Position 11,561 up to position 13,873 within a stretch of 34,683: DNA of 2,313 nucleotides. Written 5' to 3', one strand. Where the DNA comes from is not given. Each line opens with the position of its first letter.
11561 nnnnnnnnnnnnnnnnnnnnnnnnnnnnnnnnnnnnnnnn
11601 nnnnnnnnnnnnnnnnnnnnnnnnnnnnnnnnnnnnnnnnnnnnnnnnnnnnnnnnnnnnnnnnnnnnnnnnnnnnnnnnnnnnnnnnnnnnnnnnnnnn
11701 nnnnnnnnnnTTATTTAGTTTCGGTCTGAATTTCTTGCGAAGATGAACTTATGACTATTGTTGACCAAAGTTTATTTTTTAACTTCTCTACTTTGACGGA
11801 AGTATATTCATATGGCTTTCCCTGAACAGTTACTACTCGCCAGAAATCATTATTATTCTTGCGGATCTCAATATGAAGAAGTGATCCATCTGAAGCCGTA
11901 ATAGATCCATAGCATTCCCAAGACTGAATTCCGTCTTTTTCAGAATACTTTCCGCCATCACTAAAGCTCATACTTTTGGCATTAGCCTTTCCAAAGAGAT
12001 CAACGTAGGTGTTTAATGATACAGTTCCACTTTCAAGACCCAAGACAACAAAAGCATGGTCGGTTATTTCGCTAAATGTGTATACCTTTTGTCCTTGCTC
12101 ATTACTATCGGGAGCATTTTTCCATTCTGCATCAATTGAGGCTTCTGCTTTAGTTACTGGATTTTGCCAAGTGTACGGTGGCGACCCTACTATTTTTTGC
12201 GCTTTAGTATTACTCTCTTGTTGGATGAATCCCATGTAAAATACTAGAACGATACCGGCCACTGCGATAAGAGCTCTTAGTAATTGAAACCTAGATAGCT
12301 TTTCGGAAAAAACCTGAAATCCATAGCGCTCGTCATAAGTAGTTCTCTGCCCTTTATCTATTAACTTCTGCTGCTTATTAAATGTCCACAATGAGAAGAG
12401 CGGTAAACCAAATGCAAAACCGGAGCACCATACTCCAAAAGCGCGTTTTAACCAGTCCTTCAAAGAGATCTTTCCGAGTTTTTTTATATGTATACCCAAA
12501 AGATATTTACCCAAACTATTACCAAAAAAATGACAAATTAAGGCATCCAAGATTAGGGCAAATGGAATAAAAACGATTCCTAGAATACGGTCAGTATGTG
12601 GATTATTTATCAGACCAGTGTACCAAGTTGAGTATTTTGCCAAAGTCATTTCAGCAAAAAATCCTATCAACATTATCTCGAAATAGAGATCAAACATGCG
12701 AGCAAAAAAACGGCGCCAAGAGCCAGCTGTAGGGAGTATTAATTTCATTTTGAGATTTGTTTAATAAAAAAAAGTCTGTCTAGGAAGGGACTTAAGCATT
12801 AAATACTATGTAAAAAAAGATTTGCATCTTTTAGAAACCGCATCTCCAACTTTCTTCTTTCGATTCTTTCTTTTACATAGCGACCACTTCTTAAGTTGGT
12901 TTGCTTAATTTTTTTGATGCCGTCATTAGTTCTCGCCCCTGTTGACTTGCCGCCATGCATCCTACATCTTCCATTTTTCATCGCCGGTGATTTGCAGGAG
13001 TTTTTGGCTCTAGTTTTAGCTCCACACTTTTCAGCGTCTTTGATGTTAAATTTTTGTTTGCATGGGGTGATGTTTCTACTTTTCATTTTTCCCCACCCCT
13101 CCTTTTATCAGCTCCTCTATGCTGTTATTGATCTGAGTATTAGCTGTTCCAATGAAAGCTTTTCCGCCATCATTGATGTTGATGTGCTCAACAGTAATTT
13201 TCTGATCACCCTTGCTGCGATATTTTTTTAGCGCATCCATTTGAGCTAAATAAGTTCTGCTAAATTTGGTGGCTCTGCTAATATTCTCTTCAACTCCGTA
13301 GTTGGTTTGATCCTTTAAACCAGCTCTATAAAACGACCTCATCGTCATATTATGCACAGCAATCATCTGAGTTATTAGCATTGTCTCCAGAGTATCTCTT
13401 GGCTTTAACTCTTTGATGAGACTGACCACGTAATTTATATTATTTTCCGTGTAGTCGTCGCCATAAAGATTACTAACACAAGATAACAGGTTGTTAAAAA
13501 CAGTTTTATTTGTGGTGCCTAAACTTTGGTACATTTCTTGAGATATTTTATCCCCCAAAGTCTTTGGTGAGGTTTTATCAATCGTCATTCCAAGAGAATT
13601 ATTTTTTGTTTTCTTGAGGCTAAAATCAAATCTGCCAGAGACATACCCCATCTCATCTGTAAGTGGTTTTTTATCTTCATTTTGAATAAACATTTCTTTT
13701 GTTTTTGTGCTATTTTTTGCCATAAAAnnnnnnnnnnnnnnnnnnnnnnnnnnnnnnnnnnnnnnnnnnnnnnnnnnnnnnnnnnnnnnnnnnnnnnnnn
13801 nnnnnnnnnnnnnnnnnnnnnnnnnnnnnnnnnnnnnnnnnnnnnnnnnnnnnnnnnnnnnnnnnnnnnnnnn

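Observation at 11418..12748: Uncharacterised two-gene cargo at the far end of the tRNA-Asn island: RDD membrane protein with a novel C-terminal domain plus a 96-aa partner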

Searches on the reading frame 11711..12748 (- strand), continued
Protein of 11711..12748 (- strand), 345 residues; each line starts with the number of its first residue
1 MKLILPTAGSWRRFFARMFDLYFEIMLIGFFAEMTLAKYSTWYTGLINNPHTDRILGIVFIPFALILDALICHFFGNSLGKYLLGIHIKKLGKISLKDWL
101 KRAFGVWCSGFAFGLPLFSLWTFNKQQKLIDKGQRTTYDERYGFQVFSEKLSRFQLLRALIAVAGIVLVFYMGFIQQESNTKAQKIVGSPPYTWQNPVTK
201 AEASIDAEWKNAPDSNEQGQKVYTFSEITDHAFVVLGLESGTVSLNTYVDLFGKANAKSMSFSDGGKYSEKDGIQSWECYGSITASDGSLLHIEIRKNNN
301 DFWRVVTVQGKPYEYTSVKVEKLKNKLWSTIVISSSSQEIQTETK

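Call 84: search_protein_families(library=padloc, proteins=[L012:1387-2130:+, L012:442-1383:+, L017:1437-3560:+, L017:3580-4755:+, L017:4830-7478:-, L020:6282-7640:+, L020:9078-10253:+, L062:3212-4498:+, L062:7142-8419:-, L021:8982-10793:-], max_evalue=0.001)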
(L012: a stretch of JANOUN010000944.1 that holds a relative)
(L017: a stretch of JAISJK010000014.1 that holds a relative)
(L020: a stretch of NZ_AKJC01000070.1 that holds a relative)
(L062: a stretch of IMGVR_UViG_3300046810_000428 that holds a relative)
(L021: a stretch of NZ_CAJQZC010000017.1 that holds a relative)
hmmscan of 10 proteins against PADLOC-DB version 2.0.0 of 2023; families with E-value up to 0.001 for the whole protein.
L012:1387-2130:+ (247 aa): 0 families

L012:442-1383:+ (313 aa): 0 families

L017:1437-3560:+ (707 aa): 34 families (the best 25 are shown)
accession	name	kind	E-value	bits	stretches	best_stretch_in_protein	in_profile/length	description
PDLC04138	mad6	-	4.9e-52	175.7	1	14-341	46-351/659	mads_6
PDLC04042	PD-T4-6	-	6e-49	165.2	1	18-314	8-283/292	-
PDLC04053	PD-T4-6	-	2.5e-47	159.9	1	16-314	6-282/311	-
PDLC04054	PD-T4-6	-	1.3e-44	151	1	18-328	9-299/347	-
PDLC04044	PD-T4-6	-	1.6e-43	147.3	1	20-335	33-324/372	-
PDLC04061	PD-T4-6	-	1.4e-41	141.5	1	18-410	15-424/510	-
PDLC04043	PD-T4-6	-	1.2e-39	134.7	1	15-404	11-371/452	-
PDLC04047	PD-T4-6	-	1.8e-39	133.7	1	18-339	9-307/327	-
PDLC04045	PD-T4-6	-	2.5e-39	133.2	1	21-319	35-314/350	-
PDLC04051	PD-T4-6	-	2.6e-35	120.3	1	19-250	32-249/476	-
PDLC04041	PD-T4-6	-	7.7e-35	119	1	9-305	19-295/443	-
PDLC04039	PD-T4-6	-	1.1e-33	115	1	14-330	9-300/458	-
PDLC04062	PD-T4-6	-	1.5e-33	114.6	1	21-304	34-294/450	-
PDLC04060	PD-T4-6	-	4.2e-33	113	1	19-302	8-268/486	-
PDLC04064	PD-T4-6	-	9.2e-32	108.4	1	16-302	17-279/369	-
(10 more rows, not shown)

L017:3580-4755:+ (391 aa): 3 families
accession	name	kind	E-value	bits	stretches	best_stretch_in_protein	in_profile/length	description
PDLC02394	pAgo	-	7.1e-11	38.6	1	14-362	55-434/1121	-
PDLC02402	Aga_SIR2-PNTD1-PNTD2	-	8.6e-10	35.3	1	175-338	367-536/876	Class I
PDLC02418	Aga_SIR2-Kinase-PNTD1-PNTD2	-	1e-06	25.3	1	190-337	256-413/756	Class I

L017:4830-7478:- (882 aa): 0 families

L020:6282-7640:+ (452 aa): 4 families
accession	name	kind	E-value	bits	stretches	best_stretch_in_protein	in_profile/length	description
PDLC03976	PD-Lambda-1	-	3.9e-146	485.8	1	19-438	59-475/491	-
PDLC03977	PD-Lambda-1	-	2.5e-133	443.6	1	19-439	55-475/496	-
PDLC05041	PDC-S57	-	1.5e-16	58.7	1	318-419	4-99/212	-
PDLC05042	PDC-S57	-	3.8e-05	21.4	1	318-412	6-101/245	-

L020:9078-10253:+ (391 aa): 7 families
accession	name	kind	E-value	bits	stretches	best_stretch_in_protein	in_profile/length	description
PDLC00631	ZorD1|ZorD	-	6.6e-19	65.2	1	252-377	935-1066/1071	"SWI2/SNF2 helicase, Mrr-like nuclease"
PDLC04819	PDC-S02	-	1.4e-13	48.8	1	254-377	185-312/334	-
PDLC04815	PDC-S02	-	5.8e-08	30.4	1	257-380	197-327/346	-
PDLC00630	ZorD1|ZorD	-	5.7e-07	26.4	1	257-381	672-806/817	"SWI2/SNF2 helicase, Mrr-like nuclease"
PDLC00628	ZorD1|ZorD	-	5.6e-06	22.3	1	257-381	1018-1149/1171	"SWI2/SNF2 helicase, Mrr-like nuclease"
PDLC04796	PDC-S02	-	9e-06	22.9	1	261-355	239-338/390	-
PDLC03663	mREase_IV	-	9.4e-06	22.6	1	268-356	415-507/544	Type IV methyl-directed restriction enzyme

L062:3212-4498:+ (428 aa): 0 families

L062:7142-8419:- (425 aa): 0 families

L021:8982-10793:- (603 aa): 0 families

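Call 89: fold_search(model_id=the predicted structure, library=viral)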
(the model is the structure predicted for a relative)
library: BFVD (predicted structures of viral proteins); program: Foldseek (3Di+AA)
matches with E <= 10: 1358; with E <= 0.001: 4
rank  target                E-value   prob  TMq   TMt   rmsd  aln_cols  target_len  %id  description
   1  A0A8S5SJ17            1.1e-05  1.00  0.32  0.28  22.8       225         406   12  Host cell surface-exposed lipoprotein [Siphoviridae sp. ctvhu9]
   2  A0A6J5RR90            5.5e-05  1.00  0.33  0.57   3.0       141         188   12  Lipoprotein [uncultured Caudovirales phage]
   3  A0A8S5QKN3            2.8e-04  1.00  0.27  0.25   6.4       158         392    8  Lipoprotein [Siphoviridae sp. ctezl47]
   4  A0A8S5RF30            8.8e-04  1.00  0.25  0.35  11.5       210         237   11  Uncharacterized protein [virus sp. ctyMK1]
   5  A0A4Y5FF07            2.8e-03  0.90  0.16  0.28  11.7       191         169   10  Uncharacterized protein [Lactobacillus phage 3-521]
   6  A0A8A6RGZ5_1          3.3e-03  0.21  0.13  0.07  21.0       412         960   10  Polyprotein [Orthopteran flavi-related virus]
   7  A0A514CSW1            3.7e-03  0.98  0.19  0.40  13.8       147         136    8  Uncharacterized protein [Achromobacter phage Motura]
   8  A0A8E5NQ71            5.3e-03  0.69  0.11  0.19  15.2       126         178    9  (no name in the UniProt tables at hand)
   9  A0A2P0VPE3            5.3e-03  0.35  0.14  0.12  23.0       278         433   12  Protein kinase [Tetraselmis virus 1]
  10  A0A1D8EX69            6.3e-03  0.99  0.18  0.44   7.2       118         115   14  Uncharacterized protein [Campylobacter phage vB_CjeM_Los1]
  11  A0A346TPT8            6.3e-03  0.30  0.15  0.17  24.2       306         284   11  ORF152 [Mythimna unipuncta nucleopolyhedrovirus]
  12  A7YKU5                7.9e-03  0.66  0.22  0.15  23.4       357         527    7  p60 [Antheraea mylitta cypovirus 4]
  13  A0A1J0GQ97            7.9e-03  0.33  0.12  0.18  22.1       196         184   10  Uncharacterized protein [Streptomyces phage Joe]
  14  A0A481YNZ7            7.9e-03  0.23  0.14  0.13  24.0       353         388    9  Ribonuclease III [Pithovirus LCDPAC01]
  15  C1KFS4                8.9e-03  0.93  0.16  0.28   9.0       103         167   10  Uncharacterized protein [Lactobacillus phage Lb338-1]
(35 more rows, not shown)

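Call 95: search_protein_families(library=padloc, alignment_id=A6, max_evalue=1e-8)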
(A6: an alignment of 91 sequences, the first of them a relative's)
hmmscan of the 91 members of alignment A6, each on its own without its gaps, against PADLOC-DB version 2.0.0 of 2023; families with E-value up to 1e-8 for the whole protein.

A. member 1, L021:1160-1954:+ (264 aa): 0 families

B. families by the number of members that match (of 91 scanned): 24 families
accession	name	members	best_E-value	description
PDLC04999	PDC-S33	1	2.1e-121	-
PDLC04960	PDC-S21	1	4.7e-119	-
PDLC04353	PDC-M04A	1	3.2e-85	-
PDLC00643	ZorE2|ZorE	1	3.7e-74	HNH endonuclease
PDLC04961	PDC-S21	1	1.4e-69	-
PDLC00642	ZorE2|ZorE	1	3.7e-53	HNH endonuclease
PDLC00645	ZorE2|ZorE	1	2.2e-45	HNH endonuclease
PDLC04354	PDC-M04A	1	1.1e-41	-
PDLC04357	PDC-M04B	1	2e-40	-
PDLC04355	PDC-M04B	1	7.3e-39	-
PDLC04360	PDC-M04B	1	2.8e-29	-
PDLC03813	RTasNERD-Hel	1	2.9e-21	DRT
PDLC00644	ZorE2|ZorE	1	3.2e-20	HNH endonuclease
PDLC04364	PDC-M04B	1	8.6e-20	-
PDLC04356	PDC-M04B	1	1.6e-18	-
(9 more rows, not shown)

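Call 96: search_dna_similar(query=window:11711-12748:-, collection=phages, mode=protein, max_evalue=0.001, max_rows=15)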
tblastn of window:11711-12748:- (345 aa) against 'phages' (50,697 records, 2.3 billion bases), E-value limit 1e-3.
No match.

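Call 97: search_dna_similar(query=window:11711-12748:-, collection=plasmids, mode=protein, max_evalue=0.001, max_rows=15)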
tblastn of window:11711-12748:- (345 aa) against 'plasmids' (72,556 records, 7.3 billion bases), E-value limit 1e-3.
Records with a match: 2; places in all: 2; records where one place covers at least 80% of the query: 0.
Best place of each record, by identity: <60% 2.
By first word of the organism name: Aeromonas 1; Shewanella 1.
By predicted mobility (MOB-suite, as given by PLSDB): mobilizable 1; non-mobilizable 1.
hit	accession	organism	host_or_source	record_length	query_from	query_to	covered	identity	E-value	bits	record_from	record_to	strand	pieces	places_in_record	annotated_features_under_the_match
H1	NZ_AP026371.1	Aeromonas caviae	-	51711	11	172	47%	27.8%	3e-4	50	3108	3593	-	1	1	RDD family protein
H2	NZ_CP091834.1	Shewanella xiamenensis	hospital wastewater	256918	11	172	47%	27.8%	3e-4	50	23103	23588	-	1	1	RDD family protein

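Call 102: search_solved_structures(query=L029:5398-7701:+, max_evalue=0.001)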
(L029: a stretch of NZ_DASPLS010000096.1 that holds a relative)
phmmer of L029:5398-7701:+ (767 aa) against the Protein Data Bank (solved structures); distinct sequences matched with E-value up to 0.001: 53.
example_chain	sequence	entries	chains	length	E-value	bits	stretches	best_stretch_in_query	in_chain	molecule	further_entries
6ki1_A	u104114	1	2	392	9.7e-20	73.7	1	36-402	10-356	Low affinity sulfate transporter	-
7v73_A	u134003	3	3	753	6.4e-16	61.1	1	136-392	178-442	Prestin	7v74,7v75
5iof_A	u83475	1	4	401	4.3e-11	45.1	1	53-404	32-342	Sulphate transporter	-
5da0_A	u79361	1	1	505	8.9e-11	44.1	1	53-404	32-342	Sulphate transporter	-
4ev0_A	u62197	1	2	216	3.2e-10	42.3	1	632-753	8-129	Transcription regulator, Crp family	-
9iar_B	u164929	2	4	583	7e-09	37.8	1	294-405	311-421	Sodium-independent sulfate anion transporter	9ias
7pza_A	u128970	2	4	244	2.2e-07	32.9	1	655-754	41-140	Putative cAMP-binding protein-catabolite gene activator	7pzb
7lhv_A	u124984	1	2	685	2.4e-07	32.7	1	100-403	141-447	Sulfate transporter 4.1, chloroplastic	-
3oir_A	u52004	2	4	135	5.1e-07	31.7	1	505-606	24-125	SULFATE TRANSPORTER SULFATE TRANSPORTER FAMILY PROTEIN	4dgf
5kbf_A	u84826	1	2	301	9.9e-07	30.7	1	625-743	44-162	CAMP-dependent protein kinase regulatory subunit, putative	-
3gyd_A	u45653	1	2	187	1.5e-06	30.1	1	626-757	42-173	Cyclic nucleotide-binding domain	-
5j3u_A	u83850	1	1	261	7.5e-06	27.8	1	631-736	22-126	Protein Kinase A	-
3r6s_A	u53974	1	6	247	2.2e-05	26.3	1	650-752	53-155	transcription regulator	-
3kcc_A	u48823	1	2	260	2.3e-05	26.2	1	623-752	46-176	Catabolite gene activator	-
2pqq_A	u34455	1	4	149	2.7e-05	26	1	627-755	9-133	Putative transcriptional regulator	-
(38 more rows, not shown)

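Call 103: search_solved_structures(query=L029:22-2079:+, max_evalue=0.001)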
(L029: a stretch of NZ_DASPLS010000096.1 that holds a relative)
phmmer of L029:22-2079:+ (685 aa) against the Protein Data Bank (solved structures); distinct sequences matched with E-value up to 0.001: 12.
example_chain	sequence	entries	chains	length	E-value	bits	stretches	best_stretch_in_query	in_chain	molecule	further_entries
6l7i_G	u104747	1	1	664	5.3e-34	121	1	9-373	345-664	TccC2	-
6sup_A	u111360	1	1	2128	2.4e-32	115.5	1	10-376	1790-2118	TcdB2,TccC3,Cell division control protein 42 homolog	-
6h6e_F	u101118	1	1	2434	4.3e-32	114.7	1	10-374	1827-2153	TcdB2,TccC3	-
6suf_F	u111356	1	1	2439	4.5e-32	114.6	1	10-375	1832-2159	TcdB2,TccC3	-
6suq_A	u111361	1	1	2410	5.8e-32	114.2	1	10-374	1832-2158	TcdB2,TccC3,Genome polyprotein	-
5kis_B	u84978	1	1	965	1.9e-31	112.5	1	10-375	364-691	RHS2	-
6h6g_A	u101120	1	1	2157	2.2e-31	112.3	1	10-373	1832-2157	TcdB2,TccC3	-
4o9x_A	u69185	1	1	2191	2.5e-31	112.2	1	10-373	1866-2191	TcdB2, TccC3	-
6h6f_F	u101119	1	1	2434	6.2e-31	110.8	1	10-374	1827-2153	TcdB2,TccC3,TccC3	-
6sue_F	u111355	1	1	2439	6.5e-31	110.8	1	10-375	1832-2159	TcdB2,TccC3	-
4igl_B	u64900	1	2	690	2.1e-27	99.2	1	10-372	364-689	YenC2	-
9c4k_Q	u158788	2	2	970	2.2e-27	99.1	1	10-374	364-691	Toxin subunit YenC2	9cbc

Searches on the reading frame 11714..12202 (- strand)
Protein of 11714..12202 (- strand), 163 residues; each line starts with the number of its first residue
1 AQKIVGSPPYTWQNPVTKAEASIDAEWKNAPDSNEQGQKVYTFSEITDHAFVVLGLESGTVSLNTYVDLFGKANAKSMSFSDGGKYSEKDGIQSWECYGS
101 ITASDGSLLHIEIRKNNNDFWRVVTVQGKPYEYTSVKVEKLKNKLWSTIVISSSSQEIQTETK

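Call 27: search_solved_structures(query=A2, max_evalue=10)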
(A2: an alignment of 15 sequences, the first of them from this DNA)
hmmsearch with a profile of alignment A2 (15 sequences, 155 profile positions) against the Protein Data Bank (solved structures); distinct sequences matched with E-value up to 10: 0.

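Call 28: search_protein_families(library=pfam, alignment_id=A2, max_evalue=10)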
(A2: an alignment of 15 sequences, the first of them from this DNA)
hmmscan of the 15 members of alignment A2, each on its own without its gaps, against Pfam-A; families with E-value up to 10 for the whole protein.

A. member 1, seq(163 aa): 1 family
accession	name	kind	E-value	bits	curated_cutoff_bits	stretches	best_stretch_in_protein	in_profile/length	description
PF02903.20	Alpha-amylase_N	-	0.064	13.9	23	1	104-140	18-55/120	Alpha amylase, N-terminal ig-like domain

B. families by the number of members that match (of 15 scanned): 6 families
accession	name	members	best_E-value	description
PF13635.12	DUF4143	1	0.015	Domain of unknown function (DUF4143)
PF02903.20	Alpha-amylase_N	1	0.064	Alpha amylase, N-terminal ig-like domain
PF23851.1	DUF7214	1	0.14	Domain of unknown function (DUF7214)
PF16152.10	DUF4860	1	0.15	Domain of unknown function (DUF4860)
PF21482.3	KH_GLD-3_2nd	1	0.21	GLD-3 2nd KH domain (aka KH3)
PF24321.1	DUF7493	1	0.28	Domain of unknown function (DUF7493)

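Call 36: search_protein_representatives(alignment_id=A2)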
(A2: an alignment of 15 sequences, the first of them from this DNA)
Query: 15 sequences, 155 profile positions. Proteins with E-value up to 0.001 (for the whole library): 308; up to 1e-10: 202; up to 1e-30: 59. The best 150 are listed.
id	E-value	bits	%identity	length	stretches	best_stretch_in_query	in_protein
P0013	7.6e-66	236.9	-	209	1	2-152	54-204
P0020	5.7e-61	221.1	-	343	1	1-152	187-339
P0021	1.4e-55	203.6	-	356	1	4-154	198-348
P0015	2.0e-52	193.3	-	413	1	3-153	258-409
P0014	2.5e-52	193.0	-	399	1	1-150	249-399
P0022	2.0e-51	190.1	-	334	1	7-151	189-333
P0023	4.7e-51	188.9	-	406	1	7-150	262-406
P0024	1.4e-49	184.1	-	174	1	4-153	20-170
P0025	7.9e-49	181.7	-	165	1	7-150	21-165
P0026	3.1e-46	173.3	-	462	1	6-149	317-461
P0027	5.1e-46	172.6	-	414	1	4-151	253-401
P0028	3.2e-45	170.0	-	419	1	6-153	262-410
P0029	3.8e-43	163.2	-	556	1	5-150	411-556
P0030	5.0e-43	162.8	-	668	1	5-149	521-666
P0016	7.5e-43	162.3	-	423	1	7-149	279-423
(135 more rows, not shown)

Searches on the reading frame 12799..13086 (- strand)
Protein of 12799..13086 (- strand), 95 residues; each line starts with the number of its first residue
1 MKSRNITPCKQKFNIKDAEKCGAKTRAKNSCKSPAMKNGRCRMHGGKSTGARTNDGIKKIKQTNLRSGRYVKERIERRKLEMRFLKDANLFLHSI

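Call 7: search_protein_families(library=pfam, proteins=[window:12799-13086:-], max_evalue=0.1)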
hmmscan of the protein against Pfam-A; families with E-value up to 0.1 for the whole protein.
window:12799-13086:- (95 aa): 0 families

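Call 10: search_protein_families(library=padloc, proteins=[window:12799-13086:-], max_evalue=0.1)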
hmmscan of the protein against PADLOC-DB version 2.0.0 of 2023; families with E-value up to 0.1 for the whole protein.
window:12799-13086:- (95 aa): 0 families

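Call 11: search_protein_families(library=phrogs, proteins=[window:12799-13086:-], max_evalue=0.1)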
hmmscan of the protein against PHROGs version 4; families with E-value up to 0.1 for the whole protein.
window:12799-13086:- (95 aa): 4 families
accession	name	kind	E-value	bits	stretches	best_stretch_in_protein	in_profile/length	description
phrog_9231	-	head and packaging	1e-05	26.4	1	30-73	45-88/240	terminase small subunit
phrog_6177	-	unknown function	0.00039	21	1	20-59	63-103/224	-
phrog_21336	-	unknown function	0.046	14.3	1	20-55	34-69/200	-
phrog_3678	-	unknown function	0.081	13.8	1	11-49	3-42/213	-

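Call 12: search_protein_families(library=ncbifam, proteins=[window:12799-13086:-], max_evalue=0.1)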
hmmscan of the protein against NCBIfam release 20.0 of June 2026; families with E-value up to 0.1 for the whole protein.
window:12799-13086:- (95 aa): 2 families
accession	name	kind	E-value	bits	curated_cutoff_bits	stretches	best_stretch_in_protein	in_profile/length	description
NF041373.1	HGG_STG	domain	3.4e-14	52.3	29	1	21-56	1-37/38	HGGxSTG domain-containing protein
NF045806.1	GvpO_arch_Nterm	equivalog_domain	0.062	12.9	52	0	19-46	1-28/35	gas vesicle protein GvpO, halophile-type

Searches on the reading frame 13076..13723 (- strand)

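Call 7: search_protein_families(library=pfam, proteins=[window:13076-13723:-], max_evalue=0.1)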
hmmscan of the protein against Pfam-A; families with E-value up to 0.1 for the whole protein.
window:13076-13723:- (215 aa): 0 families

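Call 10: search_protein_families(library=padloc, proteins=[window:13076-13723:-], max_evalue=0.1)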
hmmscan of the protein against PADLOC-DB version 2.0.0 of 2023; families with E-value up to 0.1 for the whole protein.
window:13076-13723:- (215 aa): 0 families

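Call 11: search_protein_families(library=phrogs, proteins=[window:13076-13723:-], max_evalue=0.1)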
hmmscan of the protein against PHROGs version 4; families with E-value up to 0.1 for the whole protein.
window:13076-13723:- (215 aa): 1 family
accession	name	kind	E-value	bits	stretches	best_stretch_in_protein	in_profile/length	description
phrog_6272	-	unknown function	0.027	15.7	1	1-43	1-44/58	-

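Call 12: search_protein_families(library=ncbifam, proteins=[window:13076-13723:-], max_evalue=0.1)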
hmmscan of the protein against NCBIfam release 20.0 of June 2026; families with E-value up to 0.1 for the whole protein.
window:13076-13723:- (215 aa): 3 families
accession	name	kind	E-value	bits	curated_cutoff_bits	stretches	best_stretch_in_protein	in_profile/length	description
NF009951.1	PRK13415.1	equivalog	0.02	14.6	242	1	100-178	138-216/219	flagella biosynthesis regulatory protein FliZ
NF000282.2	RND_permease_1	subfamily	0.041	11.8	1250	1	89-204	634-751/1029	multidrug efflux RND transporter permease subunit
NF004911.0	PRK06267.1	equivalog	0.047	12.9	305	1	66-210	202-345/351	hypothetical protein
